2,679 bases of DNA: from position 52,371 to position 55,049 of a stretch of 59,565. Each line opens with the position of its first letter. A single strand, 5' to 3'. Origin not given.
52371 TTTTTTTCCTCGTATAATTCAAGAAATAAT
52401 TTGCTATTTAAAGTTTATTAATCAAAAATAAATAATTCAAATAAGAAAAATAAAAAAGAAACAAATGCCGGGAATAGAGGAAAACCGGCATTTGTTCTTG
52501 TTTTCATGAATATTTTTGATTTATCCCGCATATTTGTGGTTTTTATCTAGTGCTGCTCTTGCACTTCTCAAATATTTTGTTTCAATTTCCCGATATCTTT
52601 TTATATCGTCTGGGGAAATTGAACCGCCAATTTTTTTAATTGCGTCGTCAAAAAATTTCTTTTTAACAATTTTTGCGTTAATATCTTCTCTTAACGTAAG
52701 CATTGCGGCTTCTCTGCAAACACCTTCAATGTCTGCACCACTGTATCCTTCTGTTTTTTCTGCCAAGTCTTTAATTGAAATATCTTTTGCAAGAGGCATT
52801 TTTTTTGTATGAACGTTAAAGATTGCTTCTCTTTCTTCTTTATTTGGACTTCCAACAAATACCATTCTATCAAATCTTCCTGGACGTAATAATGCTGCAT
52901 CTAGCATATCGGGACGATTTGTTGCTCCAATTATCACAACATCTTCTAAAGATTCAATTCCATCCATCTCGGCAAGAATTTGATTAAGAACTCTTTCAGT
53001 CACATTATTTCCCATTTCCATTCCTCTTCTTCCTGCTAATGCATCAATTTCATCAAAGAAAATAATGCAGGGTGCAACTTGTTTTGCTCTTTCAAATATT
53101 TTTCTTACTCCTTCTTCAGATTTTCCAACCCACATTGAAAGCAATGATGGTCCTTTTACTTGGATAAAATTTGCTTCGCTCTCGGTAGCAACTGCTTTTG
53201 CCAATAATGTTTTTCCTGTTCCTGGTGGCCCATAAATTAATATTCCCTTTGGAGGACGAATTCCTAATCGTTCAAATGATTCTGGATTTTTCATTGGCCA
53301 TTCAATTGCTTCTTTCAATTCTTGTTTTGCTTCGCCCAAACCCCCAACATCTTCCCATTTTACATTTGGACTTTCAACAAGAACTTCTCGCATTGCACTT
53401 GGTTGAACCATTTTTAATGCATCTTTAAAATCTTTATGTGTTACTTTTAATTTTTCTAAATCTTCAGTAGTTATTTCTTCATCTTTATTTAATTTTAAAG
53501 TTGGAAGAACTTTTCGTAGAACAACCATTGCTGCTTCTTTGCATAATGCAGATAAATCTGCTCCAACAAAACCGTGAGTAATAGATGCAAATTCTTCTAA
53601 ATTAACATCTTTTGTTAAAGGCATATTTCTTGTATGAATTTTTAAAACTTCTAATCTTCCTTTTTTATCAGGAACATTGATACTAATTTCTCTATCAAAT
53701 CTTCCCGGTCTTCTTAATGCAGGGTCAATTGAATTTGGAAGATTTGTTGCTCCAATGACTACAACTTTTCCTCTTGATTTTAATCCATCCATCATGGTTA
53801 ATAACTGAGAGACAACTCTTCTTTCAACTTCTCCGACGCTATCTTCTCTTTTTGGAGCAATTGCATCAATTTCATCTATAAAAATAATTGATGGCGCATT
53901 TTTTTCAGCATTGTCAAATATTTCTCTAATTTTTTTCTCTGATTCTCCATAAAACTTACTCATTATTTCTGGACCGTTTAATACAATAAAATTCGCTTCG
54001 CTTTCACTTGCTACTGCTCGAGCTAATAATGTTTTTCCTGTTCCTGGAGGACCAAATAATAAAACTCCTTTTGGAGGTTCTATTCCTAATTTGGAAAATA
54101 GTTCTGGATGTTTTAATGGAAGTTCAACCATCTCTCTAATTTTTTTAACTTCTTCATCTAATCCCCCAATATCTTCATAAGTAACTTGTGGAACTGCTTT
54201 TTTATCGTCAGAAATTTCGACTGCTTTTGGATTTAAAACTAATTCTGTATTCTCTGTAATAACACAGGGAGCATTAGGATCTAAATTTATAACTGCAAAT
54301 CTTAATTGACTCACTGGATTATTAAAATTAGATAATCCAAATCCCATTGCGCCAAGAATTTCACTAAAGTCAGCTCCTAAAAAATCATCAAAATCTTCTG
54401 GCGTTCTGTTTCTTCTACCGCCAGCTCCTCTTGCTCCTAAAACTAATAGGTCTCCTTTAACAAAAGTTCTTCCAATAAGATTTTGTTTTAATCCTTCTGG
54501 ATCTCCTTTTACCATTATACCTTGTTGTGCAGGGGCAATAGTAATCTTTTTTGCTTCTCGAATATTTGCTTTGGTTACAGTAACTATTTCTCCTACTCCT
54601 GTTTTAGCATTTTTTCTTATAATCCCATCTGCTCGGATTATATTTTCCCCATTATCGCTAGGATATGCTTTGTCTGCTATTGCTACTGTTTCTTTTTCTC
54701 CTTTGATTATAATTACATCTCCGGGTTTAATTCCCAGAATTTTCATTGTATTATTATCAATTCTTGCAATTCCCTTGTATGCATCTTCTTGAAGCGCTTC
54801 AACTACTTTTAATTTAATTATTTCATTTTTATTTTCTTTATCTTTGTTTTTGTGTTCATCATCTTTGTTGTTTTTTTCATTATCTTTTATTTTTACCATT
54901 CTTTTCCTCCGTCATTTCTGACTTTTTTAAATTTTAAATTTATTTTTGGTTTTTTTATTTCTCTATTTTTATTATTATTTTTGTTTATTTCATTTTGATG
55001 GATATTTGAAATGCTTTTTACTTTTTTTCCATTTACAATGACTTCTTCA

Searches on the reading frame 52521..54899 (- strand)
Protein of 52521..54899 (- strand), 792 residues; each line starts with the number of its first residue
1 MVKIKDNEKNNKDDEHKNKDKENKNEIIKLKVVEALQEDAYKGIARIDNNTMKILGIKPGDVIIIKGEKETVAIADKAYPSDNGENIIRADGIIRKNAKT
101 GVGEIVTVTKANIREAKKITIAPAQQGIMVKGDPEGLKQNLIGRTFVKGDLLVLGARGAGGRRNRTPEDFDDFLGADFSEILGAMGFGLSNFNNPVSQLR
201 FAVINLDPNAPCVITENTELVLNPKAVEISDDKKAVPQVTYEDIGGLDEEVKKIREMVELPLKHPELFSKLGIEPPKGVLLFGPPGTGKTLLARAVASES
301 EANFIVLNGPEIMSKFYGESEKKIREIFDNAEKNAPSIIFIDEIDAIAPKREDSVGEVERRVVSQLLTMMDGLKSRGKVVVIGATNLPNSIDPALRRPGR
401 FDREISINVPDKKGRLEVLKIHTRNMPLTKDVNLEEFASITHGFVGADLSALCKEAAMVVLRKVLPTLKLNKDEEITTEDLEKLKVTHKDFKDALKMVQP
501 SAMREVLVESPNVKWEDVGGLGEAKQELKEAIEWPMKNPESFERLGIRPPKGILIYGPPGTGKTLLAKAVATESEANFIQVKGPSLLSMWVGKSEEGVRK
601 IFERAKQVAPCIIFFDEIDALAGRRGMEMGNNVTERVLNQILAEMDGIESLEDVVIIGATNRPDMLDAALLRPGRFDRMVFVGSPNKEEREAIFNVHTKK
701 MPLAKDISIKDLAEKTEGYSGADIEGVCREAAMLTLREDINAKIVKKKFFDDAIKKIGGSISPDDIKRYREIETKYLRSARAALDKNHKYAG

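Call 31: search_protein_families(library=pfam, proteins=[window:52521-54899:-], max_evalue=0.0001)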
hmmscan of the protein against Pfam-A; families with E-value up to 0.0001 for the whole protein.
window:52521-54899:- (792 aa): 33 families (the best 25 are shown)
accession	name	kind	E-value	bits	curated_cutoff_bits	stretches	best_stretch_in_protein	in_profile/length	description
PF00004.35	AAA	-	5.8e-98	324.8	21.2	2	279-407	1-129/131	ATPase family associated with various cellular activities (AAA)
PF17862.7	AAA_lid_3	-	4.4e-33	112.8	27.2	2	706-747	1-41/45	AAA+ lid domain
PF02359.24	CDC48_N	-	1.2e-24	86.7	35.1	1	29-112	1-84/85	Cell division protein 48 (CDC48), N-terminal domain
PF05496.18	RuvB_N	-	7.8e-15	55.4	27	2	276-353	33-102/159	Holliday junction DNA helicase RuvB P-loop domain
PF13191.12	AAA_16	-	2.6e-13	51.3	32.6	1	549-605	23-86/167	AAA ATPase domain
PF07724.20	AAA_2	-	6.8e-13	49.4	27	1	279-372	6-101/166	AAA domain (Cdc48 subfamily)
PF23902.1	AAA_lid_PRS2_C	-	1.8e-11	44.5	34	1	688-757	2-70/73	PRS2 AAA+ lid C-terminal domain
PF13173.12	AAA_14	-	1.4e-10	41.7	27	0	279-370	5-85/129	AAA domain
PF13401.12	AAA_22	-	2.3e-10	41.3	27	0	279-309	8-41/130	AAA domain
PF07728.20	AAA_5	-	9.2e-10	39.1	22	0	278-396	1-136/139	AAA domain (dynein-related subfamily)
PF20720.3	nSTAND3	-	1e-09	38.7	27.2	0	553-698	20-153/155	Novel STAND NTPase 3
PF06068.19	TIP49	-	2.8e-09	37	23.8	0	551-596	51-98/347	TIP49 P-loop domain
PF13671.12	AAA_33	-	3.3e-09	37.6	27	0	279-387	2-80/143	AAA domain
PF02933.23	CDC48_2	-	3.2e-07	30.3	22.4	1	134-229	7-64/64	Cell division protein 48 (CDC48), domain 2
PF13521.12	AAA_28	-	4.1e-07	30.8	27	0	279-319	2-38/164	AAA domain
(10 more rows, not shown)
